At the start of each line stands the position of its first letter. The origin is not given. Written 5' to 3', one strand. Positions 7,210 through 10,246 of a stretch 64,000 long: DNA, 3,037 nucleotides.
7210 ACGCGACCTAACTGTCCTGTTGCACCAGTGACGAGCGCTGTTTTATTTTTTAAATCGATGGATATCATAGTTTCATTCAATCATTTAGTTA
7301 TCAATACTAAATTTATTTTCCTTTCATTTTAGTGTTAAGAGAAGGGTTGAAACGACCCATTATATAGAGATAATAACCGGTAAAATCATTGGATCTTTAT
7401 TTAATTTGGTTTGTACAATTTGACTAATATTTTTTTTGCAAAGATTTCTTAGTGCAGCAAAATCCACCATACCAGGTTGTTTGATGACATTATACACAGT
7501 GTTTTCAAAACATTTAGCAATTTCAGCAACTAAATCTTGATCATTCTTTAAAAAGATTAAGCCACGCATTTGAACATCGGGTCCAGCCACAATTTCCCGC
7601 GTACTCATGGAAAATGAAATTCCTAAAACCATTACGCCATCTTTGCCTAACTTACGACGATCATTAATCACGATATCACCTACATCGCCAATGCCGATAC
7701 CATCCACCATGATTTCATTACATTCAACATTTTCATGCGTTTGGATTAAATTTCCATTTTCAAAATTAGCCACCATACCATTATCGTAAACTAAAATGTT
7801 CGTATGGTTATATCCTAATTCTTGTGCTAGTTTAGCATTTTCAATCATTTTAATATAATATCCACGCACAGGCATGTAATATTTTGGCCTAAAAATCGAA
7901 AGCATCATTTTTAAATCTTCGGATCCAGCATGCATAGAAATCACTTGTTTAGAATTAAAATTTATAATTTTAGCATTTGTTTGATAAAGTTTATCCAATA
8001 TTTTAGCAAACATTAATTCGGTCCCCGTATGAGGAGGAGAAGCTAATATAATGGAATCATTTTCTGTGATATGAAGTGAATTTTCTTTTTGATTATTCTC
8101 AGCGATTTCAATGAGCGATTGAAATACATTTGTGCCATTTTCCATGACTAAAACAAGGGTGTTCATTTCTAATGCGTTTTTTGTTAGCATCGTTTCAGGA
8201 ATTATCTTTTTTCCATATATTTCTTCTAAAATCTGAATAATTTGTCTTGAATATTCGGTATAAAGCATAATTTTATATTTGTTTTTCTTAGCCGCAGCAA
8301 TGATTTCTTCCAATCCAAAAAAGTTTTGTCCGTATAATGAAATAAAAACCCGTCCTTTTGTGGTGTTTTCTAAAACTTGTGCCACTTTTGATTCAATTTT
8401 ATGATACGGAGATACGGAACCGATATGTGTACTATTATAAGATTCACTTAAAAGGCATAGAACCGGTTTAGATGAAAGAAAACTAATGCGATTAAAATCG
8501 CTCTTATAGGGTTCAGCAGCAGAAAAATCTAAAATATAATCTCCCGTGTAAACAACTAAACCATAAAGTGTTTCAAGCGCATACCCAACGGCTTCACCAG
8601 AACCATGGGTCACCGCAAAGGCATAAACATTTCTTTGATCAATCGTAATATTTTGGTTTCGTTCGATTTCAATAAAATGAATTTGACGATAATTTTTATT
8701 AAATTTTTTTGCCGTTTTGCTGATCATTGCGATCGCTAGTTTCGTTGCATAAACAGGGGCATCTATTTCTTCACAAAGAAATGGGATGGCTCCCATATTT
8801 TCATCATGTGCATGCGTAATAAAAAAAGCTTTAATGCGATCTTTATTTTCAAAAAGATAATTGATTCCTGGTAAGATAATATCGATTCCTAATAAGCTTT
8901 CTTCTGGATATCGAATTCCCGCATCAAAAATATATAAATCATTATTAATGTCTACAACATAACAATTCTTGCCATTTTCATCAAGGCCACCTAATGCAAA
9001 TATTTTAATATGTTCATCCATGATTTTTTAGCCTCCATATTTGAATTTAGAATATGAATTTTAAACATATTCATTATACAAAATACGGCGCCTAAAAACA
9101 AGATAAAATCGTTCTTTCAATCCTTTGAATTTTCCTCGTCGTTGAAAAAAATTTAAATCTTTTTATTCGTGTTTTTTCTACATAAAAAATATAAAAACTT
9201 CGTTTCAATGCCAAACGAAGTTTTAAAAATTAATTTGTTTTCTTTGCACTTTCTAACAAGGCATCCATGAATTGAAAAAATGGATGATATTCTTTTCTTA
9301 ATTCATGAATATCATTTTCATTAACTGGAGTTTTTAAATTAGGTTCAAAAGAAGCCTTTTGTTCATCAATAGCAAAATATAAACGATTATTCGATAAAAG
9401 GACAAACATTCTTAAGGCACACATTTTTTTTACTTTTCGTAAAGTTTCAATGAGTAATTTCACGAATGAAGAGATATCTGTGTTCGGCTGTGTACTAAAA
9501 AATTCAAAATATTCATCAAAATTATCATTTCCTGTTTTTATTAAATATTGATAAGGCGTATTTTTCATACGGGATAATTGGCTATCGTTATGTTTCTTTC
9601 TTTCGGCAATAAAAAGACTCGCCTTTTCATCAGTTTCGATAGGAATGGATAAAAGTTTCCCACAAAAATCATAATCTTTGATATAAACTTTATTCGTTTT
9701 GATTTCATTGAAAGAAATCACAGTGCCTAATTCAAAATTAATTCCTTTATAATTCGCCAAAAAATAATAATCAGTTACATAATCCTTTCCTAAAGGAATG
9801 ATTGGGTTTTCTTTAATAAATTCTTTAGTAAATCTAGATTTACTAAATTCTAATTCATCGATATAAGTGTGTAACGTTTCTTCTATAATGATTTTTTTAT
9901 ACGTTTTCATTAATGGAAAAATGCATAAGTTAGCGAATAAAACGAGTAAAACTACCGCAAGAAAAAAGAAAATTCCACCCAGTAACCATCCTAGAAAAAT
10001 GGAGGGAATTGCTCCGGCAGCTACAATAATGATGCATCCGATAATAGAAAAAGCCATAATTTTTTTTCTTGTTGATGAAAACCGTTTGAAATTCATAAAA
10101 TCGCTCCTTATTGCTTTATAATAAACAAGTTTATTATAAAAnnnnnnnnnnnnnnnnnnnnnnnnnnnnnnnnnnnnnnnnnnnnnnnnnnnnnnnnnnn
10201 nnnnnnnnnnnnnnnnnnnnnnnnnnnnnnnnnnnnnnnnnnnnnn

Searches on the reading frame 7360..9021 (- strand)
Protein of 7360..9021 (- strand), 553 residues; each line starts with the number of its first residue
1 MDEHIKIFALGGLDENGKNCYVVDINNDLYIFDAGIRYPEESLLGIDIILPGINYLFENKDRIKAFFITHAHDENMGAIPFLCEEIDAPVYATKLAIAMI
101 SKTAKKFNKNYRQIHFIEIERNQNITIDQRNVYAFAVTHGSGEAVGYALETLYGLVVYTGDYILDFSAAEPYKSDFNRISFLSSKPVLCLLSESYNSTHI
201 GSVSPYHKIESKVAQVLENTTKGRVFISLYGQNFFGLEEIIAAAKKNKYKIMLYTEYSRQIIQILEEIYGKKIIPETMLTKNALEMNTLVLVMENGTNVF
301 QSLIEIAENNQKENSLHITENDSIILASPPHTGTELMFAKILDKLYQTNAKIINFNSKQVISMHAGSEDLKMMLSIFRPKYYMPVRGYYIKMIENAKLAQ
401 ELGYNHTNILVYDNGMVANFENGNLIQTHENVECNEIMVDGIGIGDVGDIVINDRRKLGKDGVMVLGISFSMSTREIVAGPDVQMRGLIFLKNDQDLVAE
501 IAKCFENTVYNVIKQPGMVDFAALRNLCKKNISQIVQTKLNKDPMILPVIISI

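Call 3: search_protein_families(library=pfam, proteins=[window:7360-9021:-], max_evalue=1)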
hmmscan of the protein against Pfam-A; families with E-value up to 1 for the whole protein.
window:7360-9021:- (553 aa): 6 families
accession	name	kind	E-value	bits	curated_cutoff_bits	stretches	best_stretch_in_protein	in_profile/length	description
PF17770.6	RNase_J_C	-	1.7e-19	71.1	23.8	1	451-553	1-102/102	Ribonuclease J C-terminal domain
PF00753.33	Lactamase_B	-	2.5e-08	34.5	22.7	1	16-163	4-151/196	Metallo-beta-lactamase superfamily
PF22505.1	RNase_J_b_CASP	-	1.5e-06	28.5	27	1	222-345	1-126/126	Ribonuclease J, beta-CASP domain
PF12706.13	Lactamase_B_2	-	8.4e-06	25.9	27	1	61-161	29-142/200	Beta-lactamase superfamily domain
PF07521.17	RMMBL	-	2.2e-05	24.8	21.6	1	361-405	14-59/63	Zn-dependent metallo-hydrolase RNA specificity domain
PF14581.11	SseB_C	-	0.067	13.8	22.5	1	54-125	24-92/106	SseB protein C-terminal domain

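Call 4: search_protein_families(library=ncbifam, proteins=[window:7360-9021:-], max_evalue=1)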
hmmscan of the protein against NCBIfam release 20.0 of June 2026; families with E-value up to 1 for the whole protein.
window:7360-9021:- (553 aa): 9 families
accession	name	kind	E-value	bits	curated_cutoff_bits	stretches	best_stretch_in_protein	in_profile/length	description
NF047419.1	RNase_J1_RnjA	exception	6.3e-115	385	820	1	5-552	2-548/549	ribonuclease J1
TIGR00649.1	MG423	subfamily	2.4e-110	369.5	400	1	5-551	1-546/546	RNase J family beta-CASP ribonuclease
TIGR03675.1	arCOG00543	equivalog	5.4e-08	31.5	580.2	1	2-95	172-262/631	beta-CASP ribonuclease aCPSF1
NF012229.1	bla_class_B_core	domain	1.1e-05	25.7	100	1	59-140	50-130/139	metallo-beta-lactamase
NF033088.2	bla_subclass_B1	equivalog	7.8e-05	22.4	200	1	59-111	65-116/217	subclass B1 metallo-beta-lactamase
NF038231.1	MBL_Geo_Pelo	equivalog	0.014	15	360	1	56-152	59-164/250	GPMC system MBL fold metallohydrolase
TIGR03413.1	GSH_gloB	equivalog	0.016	14.6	200.8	1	53-102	34-81/248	hydroxyacylglutathione hydrolase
NF033584.1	blaPST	exception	0.061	12.6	525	1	53-106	79-131/242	PST family subclass B1 metallo-beta-lactamase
NF033105.1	bla_subclass_B3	equivalog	0.15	11.3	240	1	61-124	60-124/257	subclass B3 metallo-beta-lactamase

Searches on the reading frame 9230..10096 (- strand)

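Call 3: search_protein_families(library=pfam, proteins=[window:9230-10096:-], max_evalue=1)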
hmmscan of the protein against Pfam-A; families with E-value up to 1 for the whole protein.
window:9230-10096:- (288 aa): 2 families
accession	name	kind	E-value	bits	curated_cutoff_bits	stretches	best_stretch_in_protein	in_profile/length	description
PF11335.13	DUF3137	-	4.9e-10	39.8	26.1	1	144-280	3-137/139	Protein of unknown function (DUF3137)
PF25255.1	wH_RNase_II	-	0.11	13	27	1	205-252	28-73/78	Ribonuclease II, winged helix domain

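Call 4: search_protein_families(library=ncbifam, proteins=[window:9230-10096:-], max_evalue=1)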
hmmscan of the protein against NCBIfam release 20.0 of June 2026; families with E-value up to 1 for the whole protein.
window:9230-10096:- (288 aa): 1 family
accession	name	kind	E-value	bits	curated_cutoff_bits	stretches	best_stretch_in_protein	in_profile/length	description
NF047332.1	Chlamy_GarD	equivalog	0.072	12.3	100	1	15-59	211-258/302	inclusion membrane protein GarD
